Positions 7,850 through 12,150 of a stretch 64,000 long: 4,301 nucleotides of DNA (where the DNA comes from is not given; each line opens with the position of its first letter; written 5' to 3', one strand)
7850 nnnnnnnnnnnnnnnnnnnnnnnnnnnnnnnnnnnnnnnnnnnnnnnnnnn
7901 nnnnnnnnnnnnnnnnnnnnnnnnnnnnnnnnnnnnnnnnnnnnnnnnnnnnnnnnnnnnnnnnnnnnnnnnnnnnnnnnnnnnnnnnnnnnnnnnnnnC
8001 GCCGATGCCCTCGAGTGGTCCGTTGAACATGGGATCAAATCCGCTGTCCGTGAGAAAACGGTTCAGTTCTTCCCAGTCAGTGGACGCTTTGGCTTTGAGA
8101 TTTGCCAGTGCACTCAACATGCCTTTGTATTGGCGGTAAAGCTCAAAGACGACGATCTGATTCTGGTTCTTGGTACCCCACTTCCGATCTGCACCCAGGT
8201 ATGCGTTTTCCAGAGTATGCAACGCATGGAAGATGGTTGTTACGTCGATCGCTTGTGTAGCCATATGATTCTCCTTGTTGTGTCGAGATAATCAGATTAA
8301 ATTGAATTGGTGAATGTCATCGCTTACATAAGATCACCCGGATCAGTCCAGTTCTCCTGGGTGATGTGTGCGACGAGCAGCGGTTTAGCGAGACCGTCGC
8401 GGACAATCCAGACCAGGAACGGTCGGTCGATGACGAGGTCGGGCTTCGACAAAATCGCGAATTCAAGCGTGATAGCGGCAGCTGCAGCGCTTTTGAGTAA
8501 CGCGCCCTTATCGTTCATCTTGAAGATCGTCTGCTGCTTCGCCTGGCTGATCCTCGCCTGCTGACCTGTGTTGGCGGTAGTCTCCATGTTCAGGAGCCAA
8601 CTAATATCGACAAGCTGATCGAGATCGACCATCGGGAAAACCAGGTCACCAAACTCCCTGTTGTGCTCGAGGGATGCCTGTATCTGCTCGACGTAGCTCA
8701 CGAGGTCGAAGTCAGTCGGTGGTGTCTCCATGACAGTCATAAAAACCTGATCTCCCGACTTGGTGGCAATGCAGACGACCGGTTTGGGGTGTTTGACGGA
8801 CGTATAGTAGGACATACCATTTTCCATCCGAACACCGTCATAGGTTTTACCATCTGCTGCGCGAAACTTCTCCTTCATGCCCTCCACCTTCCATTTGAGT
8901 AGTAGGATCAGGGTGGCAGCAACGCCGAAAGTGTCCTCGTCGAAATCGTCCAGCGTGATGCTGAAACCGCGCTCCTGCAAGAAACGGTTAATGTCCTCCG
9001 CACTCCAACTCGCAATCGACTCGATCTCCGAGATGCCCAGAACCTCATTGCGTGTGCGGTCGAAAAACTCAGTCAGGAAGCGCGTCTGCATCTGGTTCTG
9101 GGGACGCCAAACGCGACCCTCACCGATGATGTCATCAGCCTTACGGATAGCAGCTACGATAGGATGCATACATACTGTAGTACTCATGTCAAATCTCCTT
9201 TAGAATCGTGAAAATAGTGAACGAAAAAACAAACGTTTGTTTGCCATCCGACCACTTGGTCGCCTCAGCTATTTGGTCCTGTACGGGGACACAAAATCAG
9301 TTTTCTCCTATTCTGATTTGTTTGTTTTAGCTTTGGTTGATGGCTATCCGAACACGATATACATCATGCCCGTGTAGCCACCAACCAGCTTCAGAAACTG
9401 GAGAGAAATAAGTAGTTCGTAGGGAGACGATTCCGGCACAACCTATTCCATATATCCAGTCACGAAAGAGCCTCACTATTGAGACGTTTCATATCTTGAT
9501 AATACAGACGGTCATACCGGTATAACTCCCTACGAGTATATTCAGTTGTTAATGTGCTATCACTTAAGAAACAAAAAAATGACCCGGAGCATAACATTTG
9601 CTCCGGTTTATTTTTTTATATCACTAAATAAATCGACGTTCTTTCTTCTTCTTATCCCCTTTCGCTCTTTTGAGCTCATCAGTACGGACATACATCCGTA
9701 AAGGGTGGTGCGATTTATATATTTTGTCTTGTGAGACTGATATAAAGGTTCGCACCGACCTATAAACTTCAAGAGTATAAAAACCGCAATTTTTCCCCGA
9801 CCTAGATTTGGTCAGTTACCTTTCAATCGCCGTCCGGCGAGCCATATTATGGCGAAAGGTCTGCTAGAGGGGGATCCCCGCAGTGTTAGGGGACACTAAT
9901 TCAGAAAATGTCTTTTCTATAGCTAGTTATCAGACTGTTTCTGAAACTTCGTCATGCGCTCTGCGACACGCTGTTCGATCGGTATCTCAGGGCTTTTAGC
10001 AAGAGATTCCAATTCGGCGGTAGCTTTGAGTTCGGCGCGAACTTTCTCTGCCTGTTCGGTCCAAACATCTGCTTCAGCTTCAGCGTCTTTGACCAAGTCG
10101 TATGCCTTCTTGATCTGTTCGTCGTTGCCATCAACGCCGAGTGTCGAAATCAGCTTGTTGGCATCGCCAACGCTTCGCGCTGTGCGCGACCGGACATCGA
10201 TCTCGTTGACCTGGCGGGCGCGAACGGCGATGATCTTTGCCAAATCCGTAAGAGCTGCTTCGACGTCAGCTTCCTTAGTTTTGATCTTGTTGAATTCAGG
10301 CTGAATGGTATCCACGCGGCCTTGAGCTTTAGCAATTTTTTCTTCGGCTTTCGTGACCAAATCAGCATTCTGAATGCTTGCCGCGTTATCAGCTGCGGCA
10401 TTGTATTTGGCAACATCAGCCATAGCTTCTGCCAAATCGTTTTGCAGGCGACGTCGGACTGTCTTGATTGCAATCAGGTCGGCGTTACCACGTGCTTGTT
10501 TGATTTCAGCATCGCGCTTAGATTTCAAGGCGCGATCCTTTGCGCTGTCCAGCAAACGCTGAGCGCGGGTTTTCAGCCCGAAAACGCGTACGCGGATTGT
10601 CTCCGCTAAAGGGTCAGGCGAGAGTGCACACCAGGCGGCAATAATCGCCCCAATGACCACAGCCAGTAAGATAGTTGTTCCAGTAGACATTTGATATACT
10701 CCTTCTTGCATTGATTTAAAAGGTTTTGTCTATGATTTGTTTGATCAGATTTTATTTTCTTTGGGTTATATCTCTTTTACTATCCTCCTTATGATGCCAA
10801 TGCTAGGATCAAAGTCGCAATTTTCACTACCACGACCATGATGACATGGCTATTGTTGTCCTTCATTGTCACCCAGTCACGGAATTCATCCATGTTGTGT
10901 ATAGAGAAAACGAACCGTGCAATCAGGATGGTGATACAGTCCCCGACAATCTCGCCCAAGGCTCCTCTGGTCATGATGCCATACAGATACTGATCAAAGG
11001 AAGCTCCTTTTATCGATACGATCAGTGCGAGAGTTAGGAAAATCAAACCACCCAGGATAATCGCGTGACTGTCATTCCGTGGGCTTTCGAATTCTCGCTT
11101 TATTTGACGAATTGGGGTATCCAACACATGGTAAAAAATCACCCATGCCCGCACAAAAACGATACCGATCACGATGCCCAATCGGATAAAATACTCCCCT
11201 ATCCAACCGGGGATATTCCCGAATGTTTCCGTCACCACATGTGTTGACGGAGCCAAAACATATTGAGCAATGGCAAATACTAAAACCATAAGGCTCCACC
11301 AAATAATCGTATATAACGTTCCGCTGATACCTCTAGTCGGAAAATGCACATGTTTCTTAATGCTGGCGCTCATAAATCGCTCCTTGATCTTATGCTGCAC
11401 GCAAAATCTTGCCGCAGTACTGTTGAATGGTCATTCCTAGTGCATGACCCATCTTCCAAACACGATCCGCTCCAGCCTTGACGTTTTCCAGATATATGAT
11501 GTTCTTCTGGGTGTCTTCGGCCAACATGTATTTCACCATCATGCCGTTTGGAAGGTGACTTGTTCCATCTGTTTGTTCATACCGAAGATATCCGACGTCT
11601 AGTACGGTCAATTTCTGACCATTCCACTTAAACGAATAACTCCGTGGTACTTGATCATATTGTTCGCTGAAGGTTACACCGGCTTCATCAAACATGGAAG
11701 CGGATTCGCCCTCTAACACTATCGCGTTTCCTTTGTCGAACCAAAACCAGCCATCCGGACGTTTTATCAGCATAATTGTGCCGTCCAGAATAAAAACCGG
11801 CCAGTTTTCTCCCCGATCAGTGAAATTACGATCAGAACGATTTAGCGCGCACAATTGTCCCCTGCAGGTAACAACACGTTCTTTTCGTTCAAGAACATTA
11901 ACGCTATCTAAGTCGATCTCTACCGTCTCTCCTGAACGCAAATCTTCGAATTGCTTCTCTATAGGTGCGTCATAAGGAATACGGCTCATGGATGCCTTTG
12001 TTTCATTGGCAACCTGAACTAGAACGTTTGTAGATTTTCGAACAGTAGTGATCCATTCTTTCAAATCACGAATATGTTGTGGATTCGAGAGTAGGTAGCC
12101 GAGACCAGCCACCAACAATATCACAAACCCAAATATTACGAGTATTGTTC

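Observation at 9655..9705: Hammerhead ribozyme motif in a 730-nt noncoding gap of a putative genomic island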

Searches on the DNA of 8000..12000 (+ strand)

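Call 9: search_dna_similar(query=window:8000-12000:+, collection=phages, mode=distant)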
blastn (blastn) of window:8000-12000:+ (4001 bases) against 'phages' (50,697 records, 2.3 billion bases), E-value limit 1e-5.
No match.

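Call 58: search_with_rna_model(model_id=R1, sources=[L001, L002, L003, L228, L229, L230, L231, L232, L233, L234, L235, L236, L237, L238, L239, L240, L241, L242, L243, L244, L245, L246, L247, L248, L249, L250, L251, L252, L253, L254, L255, L256, L257, L258, L259, L260, L261, L262, L263, L264, L265, L266, L267, L268, L269, L270, L271, L272, L273, L274, L275, L276, L277, L278, L279, L280], max_evalue=0.001)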
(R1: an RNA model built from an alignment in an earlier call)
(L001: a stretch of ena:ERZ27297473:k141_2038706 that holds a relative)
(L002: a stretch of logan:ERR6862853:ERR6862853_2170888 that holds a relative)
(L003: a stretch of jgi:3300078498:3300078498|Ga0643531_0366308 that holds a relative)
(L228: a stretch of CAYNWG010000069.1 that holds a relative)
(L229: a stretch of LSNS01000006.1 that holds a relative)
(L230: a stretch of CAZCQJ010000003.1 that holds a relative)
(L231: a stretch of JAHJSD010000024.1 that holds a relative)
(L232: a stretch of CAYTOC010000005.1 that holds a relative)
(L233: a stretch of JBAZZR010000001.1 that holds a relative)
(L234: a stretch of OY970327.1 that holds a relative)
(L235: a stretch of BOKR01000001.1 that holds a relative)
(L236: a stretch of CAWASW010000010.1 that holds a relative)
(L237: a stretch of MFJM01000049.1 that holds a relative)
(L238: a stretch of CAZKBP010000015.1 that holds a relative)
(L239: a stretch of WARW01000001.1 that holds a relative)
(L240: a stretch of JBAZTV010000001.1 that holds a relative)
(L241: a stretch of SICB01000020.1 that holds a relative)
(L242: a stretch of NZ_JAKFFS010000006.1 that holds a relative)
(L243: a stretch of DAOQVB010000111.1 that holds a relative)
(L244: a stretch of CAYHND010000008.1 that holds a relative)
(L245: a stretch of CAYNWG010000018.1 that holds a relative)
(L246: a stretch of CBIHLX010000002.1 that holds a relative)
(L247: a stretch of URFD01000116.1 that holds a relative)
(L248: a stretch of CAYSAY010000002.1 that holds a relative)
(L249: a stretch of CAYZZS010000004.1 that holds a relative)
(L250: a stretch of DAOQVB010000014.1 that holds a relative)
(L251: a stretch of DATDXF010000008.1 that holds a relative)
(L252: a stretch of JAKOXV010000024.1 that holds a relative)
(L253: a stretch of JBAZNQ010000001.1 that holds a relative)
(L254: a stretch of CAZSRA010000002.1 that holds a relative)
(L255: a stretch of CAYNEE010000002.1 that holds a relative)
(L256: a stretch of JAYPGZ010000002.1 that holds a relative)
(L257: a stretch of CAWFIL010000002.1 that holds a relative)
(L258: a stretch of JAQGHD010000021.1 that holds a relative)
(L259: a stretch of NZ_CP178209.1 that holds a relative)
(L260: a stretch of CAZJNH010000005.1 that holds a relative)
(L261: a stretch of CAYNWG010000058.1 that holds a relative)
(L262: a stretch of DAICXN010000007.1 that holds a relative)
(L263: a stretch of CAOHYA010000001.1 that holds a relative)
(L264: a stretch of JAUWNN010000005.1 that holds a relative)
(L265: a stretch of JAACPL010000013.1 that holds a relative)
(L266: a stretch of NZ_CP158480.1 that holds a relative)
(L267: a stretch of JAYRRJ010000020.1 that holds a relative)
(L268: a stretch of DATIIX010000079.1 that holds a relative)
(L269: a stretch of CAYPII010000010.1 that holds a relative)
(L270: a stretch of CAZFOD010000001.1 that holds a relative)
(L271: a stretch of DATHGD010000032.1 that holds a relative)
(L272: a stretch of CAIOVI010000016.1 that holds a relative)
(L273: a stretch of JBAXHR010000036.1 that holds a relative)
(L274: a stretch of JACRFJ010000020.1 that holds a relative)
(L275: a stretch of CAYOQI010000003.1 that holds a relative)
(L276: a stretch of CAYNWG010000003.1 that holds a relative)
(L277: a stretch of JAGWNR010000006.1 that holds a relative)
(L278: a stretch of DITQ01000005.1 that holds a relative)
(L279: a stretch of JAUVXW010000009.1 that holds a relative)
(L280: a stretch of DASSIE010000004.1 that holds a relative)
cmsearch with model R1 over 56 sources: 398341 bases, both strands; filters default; matches with E-value up to 0.001: 56.
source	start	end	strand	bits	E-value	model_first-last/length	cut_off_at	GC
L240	6974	7028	+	76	5.9e-20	1-55/55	no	0.44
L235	6283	6337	-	75.1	1.1e-19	1-55/55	no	0.4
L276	5717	5771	-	74.9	1.3e-19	1-55/55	no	0.47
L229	7380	7434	+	73.3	3.9e-19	1-55/55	no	0.49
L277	1529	1583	-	72.3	7.8e-19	1-55/55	no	0.62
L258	2339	2393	-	71.9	1.1e-18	1-55/55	no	0.44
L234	4534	4588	+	71.9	1.1e-18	1-55/55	no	0.33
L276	3103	3157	-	71.7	1.2e-18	1-55/55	no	0.47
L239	5024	5078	-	71.4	1.5e-18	1-55/55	no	0.42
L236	5076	5130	-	71.2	1.7e-18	1-55/55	no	0.47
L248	3807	3861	-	70.9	2.2e-18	1-55/55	no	0.42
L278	2946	3000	-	70.7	2.4e-18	1-55/55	no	0.55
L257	1104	1158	+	70.5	2.9e-18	1-55/55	no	0.51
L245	587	641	+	70.5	3e-18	1-55/55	no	0.45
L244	3478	3532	+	70.3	3.3e-18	1-55/55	no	0.45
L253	2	56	+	70.3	3.4e-18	1-55/55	no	0.42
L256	3818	3872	+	70.2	3.6e-18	1-55/55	no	0.47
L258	6198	6252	-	70.2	3.6e-18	1-55/55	no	0.4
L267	6575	6629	-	69.9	4.6e-18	1-55/55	no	0.51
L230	6384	6438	+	69.8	4.6e-18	1-55/55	no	0.45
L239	7586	7640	-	68.7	1e-17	1-55/55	no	0.42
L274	1062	1116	-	68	1.8e-17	1-55/55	no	0.49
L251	7946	8000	-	67.5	2.5e-17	1-55/55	no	0.51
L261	2424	2478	-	67.4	2.5e-17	1-55/55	no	0.53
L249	1294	1348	+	67.4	2.7e-17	1-55/55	no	0.51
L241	568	622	+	66.9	3.8e-17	1-55/55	no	0.36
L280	392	446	+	66.8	4e-17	1-55/55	no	0.51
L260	7286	7340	-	66.7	4.1e-17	1-55/55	no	0.47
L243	2094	2148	-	66.6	4.5e-17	1-55/55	no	0.49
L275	2973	3027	-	66.6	4.6e-17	1-55/55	no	0.38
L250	5047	5101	+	66.5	4.9e-17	1-55/55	no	0.47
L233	5464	5518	+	65.6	9.5e-17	1-55/55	no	0.56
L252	7859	7913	-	65.5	9.7e-17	1-55/55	no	0.49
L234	7445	7499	+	65.5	1e-16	1-55/55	no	0.4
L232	6077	6131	+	65.1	1.3e-16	1-55/55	no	0.49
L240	4714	4768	+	64.9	1.5e-16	1-55/55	no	0.42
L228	1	53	+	64.4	2.2e-16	3-55/55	5'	0.45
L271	3429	3483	+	64.3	2.3e-16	1-55/55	no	0.49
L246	7029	7083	+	63.6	3.8e-16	1-55/55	no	0.42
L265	6115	6169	-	63.4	4.4e-16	1-55/55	no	0.45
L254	984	1038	+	62.8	6.6e-16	1-55/55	no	0.47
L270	2854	2907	+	62.7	7.2e-16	1-55/55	no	0.48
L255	3646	3699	-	61.1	2.2e-15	1-55/55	no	0.39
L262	5972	6027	-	60.4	3.7e-15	1-55/55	no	0.48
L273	7368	7422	+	59.7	6.3e-15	1-55/55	no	0.53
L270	2372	2425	+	59.6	6.7e-15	1-55/55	no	0.44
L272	2769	2823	-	59.2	8.5e-15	1-55/55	no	0.53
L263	5797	5850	-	57.1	3.9e-14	1-55/55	no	0.39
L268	4407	4461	-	56.5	5.8e-14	1-55/55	no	0.42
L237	1245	1320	+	51.5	2e-12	1-55/55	no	0.5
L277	1008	1065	-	51.2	2.6e-12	1-55/55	no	0.57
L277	455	512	-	48.6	1.6e-11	1-55/55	no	0.57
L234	4625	4680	-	44.5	2.9e-10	1-55/55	no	0.43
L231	3566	3617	+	43.2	7.5e-10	1-55/55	no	0.4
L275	4800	4870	-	40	7.4e-09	1-55/55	no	0.46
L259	7089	7126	-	31.3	3.5e-06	1-55/55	no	0.42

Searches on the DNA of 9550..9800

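Call 4: search_rna_families(source=window, start=9550, end=9800, threshold=evalue, max_evalue=10, show_alignments=6)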
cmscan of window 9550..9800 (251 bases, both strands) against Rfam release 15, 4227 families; matches with E-value up to 10: 17.
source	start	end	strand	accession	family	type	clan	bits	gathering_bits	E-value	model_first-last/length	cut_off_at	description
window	9654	9708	-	RF00008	Hammerhead_3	Gene; ribozyme;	CL00010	29.2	48.5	0.00016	1-54/54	no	Hammerhead ribozyme (type III)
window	9573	9620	-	RF01606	plasmodium_snoR31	Gene; snRNA; snoRNA; HACA-box;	-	21.2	60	1.1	88-140/145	no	small nucleolar RNA snoR31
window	9569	9617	+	RF02907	patAB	Cis-reg; leader;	-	20.2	92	0.54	1-57/57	no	patAB leader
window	9559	9631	+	RF02621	BSnc120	Gene; sRNA;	-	19.9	114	0.037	1-88/88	no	Brucella sRNA 120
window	9550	9621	+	RF01606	plasmodium_snoR31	Gene; snRNA; snoRNA; HACA-box;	-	19.7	60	2.1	15-145/145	5'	small nucleolar RNA snoR31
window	9579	9685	-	RF02155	NCRUPAR_2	Gene; lncRNA;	-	17.9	80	7.5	1-99/99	no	Non-protein coding RNA, upstream of F2R/PAR1 conserved region 2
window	9572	9657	-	RF02449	ncr1015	Gene; sRNA;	-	17.5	60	4.4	1-121/121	no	Bacillus sRNA ncr1015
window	9571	9619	-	RF03623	mir-1252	Gene; miRNA;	-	17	70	2.5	1-65/65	no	mir-1252 microRNA precursor family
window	9562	9629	-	RF04199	MIR6027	Gene; miRNA;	-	16.7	95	0.38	1-159/159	no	MIR6027 microRNA precursor family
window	9570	9619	-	RF04060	mir-703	Gene; miRNA;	-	16.7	88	1.5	1-67/67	no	mir-703 microRNA precursor family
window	9550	9612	+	RF02901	AaHKsRNA41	Gene; sRNA;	-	15.1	97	0.23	129-187/187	5'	Aggregatibacter sRNA 41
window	9560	9632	+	RF00908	MIR529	Gene; miRNA;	-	14.9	75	0.86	1-131/131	no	MIR529 microRNA precursor family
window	9561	9630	-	RF03225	mir-2763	Gene; miRNA;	-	14.1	50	4.8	1-83/83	no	mir-2763 microRNA precursor family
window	9558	9633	-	RF04210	MIR8643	Gene; miRNA;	-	13.8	135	4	1-150/150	no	MIR8643 microRNA precursor family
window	9571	9617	+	RF00692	MIR171_2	Gene; miRNA;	CL00099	13.7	65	2.8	1-111/111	no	MIR171_2 microRNA precursor family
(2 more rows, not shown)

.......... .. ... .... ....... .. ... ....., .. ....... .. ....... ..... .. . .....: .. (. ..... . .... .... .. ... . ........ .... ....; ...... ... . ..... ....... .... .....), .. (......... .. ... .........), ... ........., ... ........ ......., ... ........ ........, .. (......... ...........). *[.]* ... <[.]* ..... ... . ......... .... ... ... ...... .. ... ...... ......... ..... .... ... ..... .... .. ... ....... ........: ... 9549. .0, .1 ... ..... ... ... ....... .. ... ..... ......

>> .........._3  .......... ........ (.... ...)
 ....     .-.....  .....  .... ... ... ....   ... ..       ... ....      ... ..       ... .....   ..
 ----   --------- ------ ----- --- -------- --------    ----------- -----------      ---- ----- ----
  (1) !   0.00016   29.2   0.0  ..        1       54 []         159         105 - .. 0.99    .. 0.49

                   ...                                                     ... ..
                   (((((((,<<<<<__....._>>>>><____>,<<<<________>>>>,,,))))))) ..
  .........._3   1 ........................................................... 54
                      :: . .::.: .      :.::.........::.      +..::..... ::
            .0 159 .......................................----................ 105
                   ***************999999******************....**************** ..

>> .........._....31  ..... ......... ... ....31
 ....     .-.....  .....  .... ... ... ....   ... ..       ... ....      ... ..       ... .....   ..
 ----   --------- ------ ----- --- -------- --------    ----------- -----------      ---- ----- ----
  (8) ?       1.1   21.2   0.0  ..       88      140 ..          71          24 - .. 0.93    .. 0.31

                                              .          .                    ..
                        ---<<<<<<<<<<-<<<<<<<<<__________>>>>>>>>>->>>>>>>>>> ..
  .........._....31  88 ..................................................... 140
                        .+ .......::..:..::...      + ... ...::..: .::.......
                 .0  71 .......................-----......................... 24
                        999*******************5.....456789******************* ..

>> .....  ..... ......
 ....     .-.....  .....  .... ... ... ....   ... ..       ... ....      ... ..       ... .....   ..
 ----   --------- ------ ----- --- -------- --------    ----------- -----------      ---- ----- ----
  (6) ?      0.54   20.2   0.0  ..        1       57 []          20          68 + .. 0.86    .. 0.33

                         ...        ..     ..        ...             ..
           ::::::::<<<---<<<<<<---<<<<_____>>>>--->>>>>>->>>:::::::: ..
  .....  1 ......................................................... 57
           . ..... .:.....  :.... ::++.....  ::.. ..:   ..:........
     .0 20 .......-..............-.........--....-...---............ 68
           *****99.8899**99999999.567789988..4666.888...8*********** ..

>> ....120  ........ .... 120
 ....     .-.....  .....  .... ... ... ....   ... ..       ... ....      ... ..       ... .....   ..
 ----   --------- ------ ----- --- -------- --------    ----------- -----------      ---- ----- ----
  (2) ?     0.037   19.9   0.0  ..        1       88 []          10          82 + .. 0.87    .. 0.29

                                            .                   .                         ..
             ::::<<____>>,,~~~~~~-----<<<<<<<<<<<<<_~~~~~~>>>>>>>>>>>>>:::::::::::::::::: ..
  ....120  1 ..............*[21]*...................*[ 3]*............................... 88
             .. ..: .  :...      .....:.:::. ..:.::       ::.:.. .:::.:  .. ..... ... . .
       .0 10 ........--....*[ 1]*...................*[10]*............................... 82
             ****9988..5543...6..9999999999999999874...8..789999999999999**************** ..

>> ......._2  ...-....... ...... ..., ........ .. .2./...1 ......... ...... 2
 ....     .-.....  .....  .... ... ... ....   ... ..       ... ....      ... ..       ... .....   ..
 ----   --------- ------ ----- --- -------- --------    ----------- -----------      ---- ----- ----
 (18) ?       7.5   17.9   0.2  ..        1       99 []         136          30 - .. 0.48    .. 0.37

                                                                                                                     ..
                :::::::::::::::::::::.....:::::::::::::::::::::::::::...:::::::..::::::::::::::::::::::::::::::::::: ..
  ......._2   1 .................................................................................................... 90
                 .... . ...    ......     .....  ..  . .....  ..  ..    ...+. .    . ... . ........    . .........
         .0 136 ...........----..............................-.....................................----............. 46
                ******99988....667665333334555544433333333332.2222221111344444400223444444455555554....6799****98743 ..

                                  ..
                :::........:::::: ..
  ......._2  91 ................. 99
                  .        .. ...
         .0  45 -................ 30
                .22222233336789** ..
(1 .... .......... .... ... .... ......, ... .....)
